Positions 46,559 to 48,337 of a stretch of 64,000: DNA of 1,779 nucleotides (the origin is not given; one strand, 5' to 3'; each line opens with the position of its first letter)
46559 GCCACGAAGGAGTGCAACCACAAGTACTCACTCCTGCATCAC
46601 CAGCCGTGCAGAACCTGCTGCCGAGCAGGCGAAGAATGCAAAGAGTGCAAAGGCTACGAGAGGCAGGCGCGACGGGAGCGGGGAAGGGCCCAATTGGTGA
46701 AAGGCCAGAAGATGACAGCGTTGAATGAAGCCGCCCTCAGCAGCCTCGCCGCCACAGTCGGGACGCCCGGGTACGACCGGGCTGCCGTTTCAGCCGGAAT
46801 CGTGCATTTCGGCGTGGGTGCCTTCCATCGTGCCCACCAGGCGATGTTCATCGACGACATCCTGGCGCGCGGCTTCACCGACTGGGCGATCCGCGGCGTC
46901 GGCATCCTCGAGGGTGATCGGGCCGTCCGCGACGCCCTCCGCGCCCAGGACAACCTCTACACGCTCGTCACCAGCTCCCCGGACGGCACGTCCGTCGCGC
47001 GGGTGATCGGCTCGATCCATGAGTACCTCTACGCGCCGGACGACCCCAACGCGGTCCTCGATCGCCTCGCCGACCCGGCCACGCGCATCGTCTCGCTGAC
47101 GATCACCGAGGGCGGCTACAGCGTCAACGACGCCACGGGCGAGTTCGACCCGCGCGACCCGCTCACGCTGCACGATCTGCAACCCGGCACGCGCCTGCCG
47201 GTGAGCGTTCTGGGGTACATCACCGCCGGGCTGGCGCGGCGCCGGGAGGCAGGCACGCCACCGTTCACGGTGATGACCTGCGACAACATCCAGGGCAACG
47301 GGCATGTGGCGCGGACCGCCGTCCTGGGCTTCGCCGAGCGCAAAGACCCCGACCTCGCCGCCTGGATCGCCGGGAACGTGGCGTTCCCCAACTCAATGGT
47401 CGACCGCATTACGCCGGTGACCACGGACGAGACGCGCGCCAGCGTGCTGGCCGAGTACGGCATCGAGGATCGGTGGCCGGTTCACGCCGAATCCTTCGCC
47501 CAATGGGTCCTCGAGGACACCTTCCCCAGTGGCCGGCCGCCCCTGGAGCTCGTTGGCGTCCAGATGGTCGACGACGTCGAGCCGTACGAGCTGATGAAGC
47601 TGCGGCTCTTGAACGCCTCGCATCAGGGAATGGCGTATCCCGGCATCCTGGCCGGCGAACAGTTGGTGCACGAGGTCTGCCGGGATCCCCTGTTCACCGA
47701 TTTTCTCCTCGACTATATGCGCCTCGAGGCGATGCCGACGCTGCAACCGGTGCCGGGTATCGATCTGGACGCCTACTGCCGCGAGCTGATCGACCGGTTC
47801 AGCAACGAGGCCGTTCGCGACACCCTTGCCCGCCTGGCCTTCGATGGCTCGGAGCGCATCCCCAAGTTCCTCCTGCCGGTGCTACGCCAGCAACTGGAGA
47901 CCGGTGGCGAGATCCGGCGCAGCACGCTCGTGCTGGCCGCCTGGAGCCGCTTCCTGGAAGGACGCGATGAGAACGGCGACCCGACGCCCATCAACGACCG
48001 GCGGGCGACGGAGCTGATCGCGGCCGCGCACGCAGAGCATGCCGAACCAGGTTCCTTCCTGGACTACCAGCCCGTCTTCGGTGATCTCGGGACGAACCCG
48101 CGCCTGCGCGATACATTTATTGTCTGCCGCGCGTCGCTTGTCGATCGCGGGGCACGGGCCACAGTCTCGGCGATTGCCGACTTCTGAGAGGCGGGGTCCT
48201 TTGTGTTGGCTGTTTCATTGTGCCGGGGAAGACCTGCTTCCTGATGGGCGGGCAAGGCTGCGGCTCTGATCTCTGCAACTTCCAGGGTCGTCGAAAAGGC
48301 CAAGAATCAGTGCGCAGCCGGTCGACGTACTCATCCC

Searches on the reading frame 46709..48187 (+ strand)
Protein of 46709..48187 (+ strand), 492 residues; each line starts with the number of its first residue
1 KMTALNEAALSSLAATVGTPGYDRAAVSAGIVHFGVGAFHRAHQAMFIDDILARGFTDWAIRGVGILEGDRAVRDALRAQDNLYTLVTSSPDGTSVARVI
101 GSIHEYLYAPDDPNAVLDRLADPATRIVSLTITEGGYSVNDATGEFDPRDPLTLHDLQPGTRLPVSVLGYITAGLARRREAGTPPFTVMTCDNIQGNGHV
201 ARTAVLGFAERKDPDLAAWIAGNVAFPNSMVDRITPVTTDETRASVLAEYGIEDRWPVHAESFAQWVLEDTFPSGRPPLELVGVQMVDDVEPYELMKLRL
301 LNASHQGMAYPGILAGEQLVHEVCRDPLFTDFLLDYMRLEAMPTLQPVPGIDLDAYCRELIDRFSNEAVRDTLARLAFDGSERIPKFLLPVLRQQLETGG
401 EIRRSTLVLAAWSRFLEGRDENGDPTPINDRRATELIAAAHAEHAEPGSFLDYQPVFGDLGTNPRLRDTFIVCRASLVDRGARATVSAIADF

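Call 10: search_protein_families(library=ncbifam, max_evalue=0.01, proteins=[window:46709-48187:+])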
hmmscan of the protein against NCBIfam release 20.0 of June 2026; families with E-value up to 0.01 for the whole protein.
window:46709-48187:+ (492 aa): 12 families
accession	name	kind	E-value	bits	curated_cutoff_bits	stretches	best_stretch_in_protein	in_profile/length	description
NF011611.0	PRK15037.1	subfamily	2e-110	369.6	603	1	15-488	9-485/486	fructuronate reductase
NF043014.1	DArabDhDalD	equivalog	2.5e-106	356.1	600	1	32-469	2-439/452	D-arabinitol 4-dehydrogenase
NF002969.0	PRK03643.1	subfamily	4.3e-40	137.8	359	1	29-438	16-421/482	tagaturonate reductase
NF002653.0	PRK02318.2-6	equivalog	4.4e-20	72.1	404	1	175-379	105-296/387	mannitol-1-phosphate 5-dehydrogenase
NF002647.0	PRK02318.1-3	equivalog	6.4e-18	65.2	357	1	170-377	101-296/384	mannitol-1-phosphate 5-dehydrogenase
NF002652.0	PRK02318.2-5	equivalog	8.8e-15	54.6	356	1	171-377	101-291/377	mannitol-1-phosphate 5-dehydrogenase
NF002646.0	PRK02318.1-2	equivalog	2.6e-13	49.8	368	1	170-377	98-294/382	mannitol-1-phosphate 5-dehydrogenase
NF002648.0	PRK02318.1-4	equivalog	6.1e-11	42.2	719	1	171-376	99-293/382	mannitol-1-phosphate 5-dehydrogenase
NF002649.0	PRK02318.2-1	equivalog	3.7e-10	39.2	422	1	169-377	99-293/386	mannitol-1-phosphate 5-dehydrogenase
NF002645.0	PRK02318.1-1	equivalog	6.9e-10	38.7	389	1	164-377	90-282/368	mannitol-1-phosphate 5-dehydrogenase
NF002651.0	PRK02318.2-4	equivalog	2.8e-05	23.4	269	1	256-380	157-280/368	mannitol-1-phosphate 5-dehydrogenase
NF002650.0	PRK02318.2-2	equivalog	0.00087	18.4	359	1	219-377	146-296/388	mannitol-1-phosphate 5-dehydrogenase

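Call 11: find_related_loci(query=window:46709-48187:+, collection=genome_contigs, flank=10000)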
Query window:46709-48187:+ (492 aa) in genome_contigs; peptide patterns used: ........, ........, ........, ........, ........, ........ (x = any residue, [..] = any of these).
116 stretches matched a pattern; 55 encode a relative of the query (tblastn E <= 1e-3); 55 distinct loci.
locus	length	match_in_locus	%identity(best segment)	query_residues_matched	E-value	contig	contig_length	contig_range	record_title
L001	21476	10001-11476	94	1-492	0e+0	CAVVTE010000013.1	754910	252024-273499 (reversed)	MAG: uncultured Chloroflexia bacterium isolate MFD02840.bin.2.158 genome assembly, contig: contig_25473, whole genome sh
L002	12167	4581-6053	88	2-492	0e+0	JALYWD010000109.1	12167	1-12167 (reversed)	MAG: Chloroflexota bacterium isolate KUW bin4 SD1472-74_k127_339765, whole genome shotgun sequence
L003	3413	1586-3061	88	1-492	0e+0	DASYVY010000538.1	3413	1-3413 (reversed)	MAG TPA_asm: Thermomicrobiales bacterium isolate SMAG_U6266 k141_409377, whole genome shotgun sequence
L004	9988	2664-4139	87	1-492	0e+0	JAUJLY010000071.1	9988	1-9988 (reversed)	MAG: Thermomicrobiales bacterium isolate YPbin1 NODE_2061_length_9988_cov_7.251888, whole genome shotgun sequence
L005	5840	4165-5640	86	1-492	0e+0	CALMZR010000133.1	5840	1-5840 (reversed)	MAG TPA_asm: uncultured Chloroflexi bacterium isolate SRR6670122_bin.72_CONCOCT_v1.1_MAG genome assembly, contig: ERZ534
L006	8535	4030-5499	85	2-491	0e+0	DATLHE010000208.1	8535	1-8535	MAG TPA_asm: Thermomicrobiales bacterium isolate SMAG_U13632 k141_2114062, whole genome shotgun sequence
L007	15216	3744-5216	84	2-492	0e+0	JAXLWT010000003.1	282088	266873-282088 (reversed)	MAG: Thermomicrobiales bacterium isolate STL-CHL30 C1.275.fa-3, whole genome shotgun sequence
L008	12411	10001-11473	83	2-492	0e+0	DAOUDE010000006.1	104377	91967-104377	MAG TPA_asm: Thermomicrobiales bacterium isolate M11_10 k145_2810272, whole genome shotgun sequence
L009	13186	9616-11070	84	2-486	0e+0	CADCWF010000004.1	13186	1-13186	MAG: uncultured Thermomicrobiales bacterium isolate AVDCRST_MAG59 genome assembly, contig: NODE1043, whole genome shotgu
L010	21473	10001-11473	83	2-492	0e+0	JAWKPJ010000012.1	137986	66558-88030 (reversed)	MAG: Thermomicrobiales bacterium isolate AC2.42 AC2.42.fa-12, whole genome shotgun sequence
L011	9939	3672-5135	83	2-489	0e+0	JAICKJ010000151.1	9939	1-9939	MAG: Thermomicrobiales bacterium isolate GZL_HY_2_bin.49 k141_1373235_length_9939_cov_12.3632, whole genome shotgun sequ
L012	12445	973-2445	76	2-492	0e+0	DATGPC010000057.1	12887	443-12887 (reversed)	MAG TPA_asm: Thermomicrobiales bacterium isolate SMAG_U10385 k141_1362199, whole genome shotgun sequence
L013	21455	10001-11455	66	2-486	0e+0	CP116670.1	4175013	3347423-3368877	Arthrobacter sp. OVS8 chromosome, complete genome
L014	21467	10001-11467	62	2-490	0e+0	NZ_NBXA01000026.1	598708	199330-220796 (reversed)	Subtercola boreus strain P27444 contig00026, whole genome shotgun sequence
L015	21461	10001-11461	63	2-489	0e+0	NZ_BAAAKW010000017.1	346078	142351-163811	Rhodoglobus aureus strain JCM 12762 sequence17, whole genome shotgun sequence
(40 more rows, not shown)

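Call 27: search_protein_families(library=pfam, max_evalue=0.1, proteins=[L001:11681-12919:-, L001:13039-14001:-, L001:13994-14404:-, L001:14392-14958:-])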
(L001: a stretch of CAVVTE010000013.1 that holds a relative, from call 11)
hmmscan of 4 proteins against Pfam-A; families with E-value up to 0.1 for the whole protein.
L001:11681-12919:- (412 aa): 4 families
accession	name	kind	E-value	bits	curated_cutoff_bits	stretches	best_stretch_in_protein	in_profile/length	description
PF13424.12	TPR_12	-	0.00026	21.6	30.1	1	294-358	5-74/77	Tetratricopeptide repeat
PF13374.12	TPR_10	-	0.065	13.7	27.5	0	334-358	7-31/42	Tetratricopeptide repeat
PF07719.23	TPR_2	-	0.067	13.8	27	0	334-357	6-29/34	Tetratricopeptide repeat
PF14559.12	TPR_19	-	0.089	13.6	25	0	288-318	21-51/68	Tetratricopeptide repeat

L001:13039-14001:- (320 aa): 7 families
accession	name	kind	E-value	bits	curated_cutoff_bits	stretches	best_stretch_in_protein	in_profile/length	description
PF13191.12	AAA_16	-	0.00017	22.6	32.6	1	26-86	2-61/167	AAA ATPase domain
PF14516.12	AAA_35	-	0.012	14.8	27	1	52-89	34-71/331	AAA-like domain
PF13173.12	AAA_14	-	0.023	15.1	27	0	52-69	5-22/129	AAA domain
PF24389.1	ORC-CDC6-like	-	0.037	13.2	27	1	47-75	30-58/571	ORC-CDC6-like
PF20703.3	nSTAND1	-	0.045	13.8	27.1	1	21-67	11-51/379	Novel STAND NTPase 1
PF20720.3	nSTAND3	-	0.058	13.5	27.2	1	52-83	20-51/155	Novel STAND NTPase 3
PF13401.12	AAA_22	-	0.093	13.5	27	0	51-108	7-62/130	AAA domain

L001:13994-14404:- (136 aa): 0 families

L001:14392-14958:- (188 aa): 0 families

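Call 28: search_protein_families(library=padloc, max_evalue=0.1, proteins=[L001:11681-12919:-, L001:13039-14001:-, L001:13994-14404:-, L001:14392-14958:-])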
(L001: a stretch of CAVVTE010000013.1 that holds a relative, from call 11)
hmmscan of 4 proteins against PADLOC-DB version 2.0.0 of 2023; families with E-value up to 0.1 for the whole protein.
L001:11681-12919:- (412 aa): 0 families

L001:13039-14001:- (320 aa): 3 families
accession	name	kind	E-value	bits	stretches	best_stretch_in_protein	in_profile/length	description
PDLC04140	mad8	-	0.0036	14.9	1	47-81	24-58/314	mads_8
PDLC04135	mad3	-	0.034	11.7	1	52-141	25-110/374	mads_3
PDLC02494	BrxD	-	0.054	10.6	1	53-90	56-93/440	BrxD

L001:13994-14404:- (136 aa): 0 families

L001:14392-14958:- (188 aa): 3 families
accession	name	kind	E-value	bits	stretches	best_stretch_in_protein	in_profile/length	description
PDLC04592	PDC-M34B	-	2.1e-12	45.1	1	65-157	59-148/192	-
PDLC04591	PDC-M34B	-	9.1e-05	20.4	1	66-159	53-144/185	-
PDLC04590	PDC-M34B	-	0.0049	14.8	1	53-158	3-104/147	-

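Call 94: search_protein_families(library=ncbifam, max_evalue=0.001, proteins=[L001:17711-18208:+])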
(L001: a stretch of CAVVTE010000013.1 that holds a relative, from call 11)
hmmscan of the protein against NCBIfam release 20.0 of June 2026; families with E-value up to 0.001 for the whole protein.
L001:17711-18208:+ (165 aa): 7 families
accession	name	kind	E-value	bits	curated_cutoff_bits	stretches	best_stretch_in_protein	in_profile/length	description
TIGR00154.1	ispE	equivalog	1.6e-17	64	138.7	1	2-151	131-277/294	4-(cytidine 5'-diphospho)-2-C-methyl-D-erythritol kinase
NF002870.0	PRK03188.1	equivalog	5.5e-17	61.4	286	1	2-161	137-299/310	4-(cytidine 5'-diphospho)-2-C-methyl-D-erythritol kinase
NF011202.0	PRK14608.1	equivalog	3e-11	43.1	204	1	2-147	137-280/294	4-(cytidine 5'-diphospho)-2-C-methyl-D-erythritol kinase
NF011205.0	PRK14611.1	equivalog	1.1e-09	38.2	364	1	2-129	124-249/275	4-(cytidine 5'-diphospho)-2-C-methyl-D-erythritol kinase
NF011207.0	PRK14613.1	equivalog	2.2e-08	33.7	359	1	2-150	135-288/297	4-(cytidine 5'-diphospho)-2-C-methyl-D-erythritol kinase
NF002288.1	PRK01212.1-4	equivalog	1.6e-05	24.1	194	1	30-149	158-282/303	homoserine kinase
TIGR01920.1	Shik_kin_archae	equivalog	5.8e-05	22.6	126.85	1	58-140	174-252/266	shikimate kinase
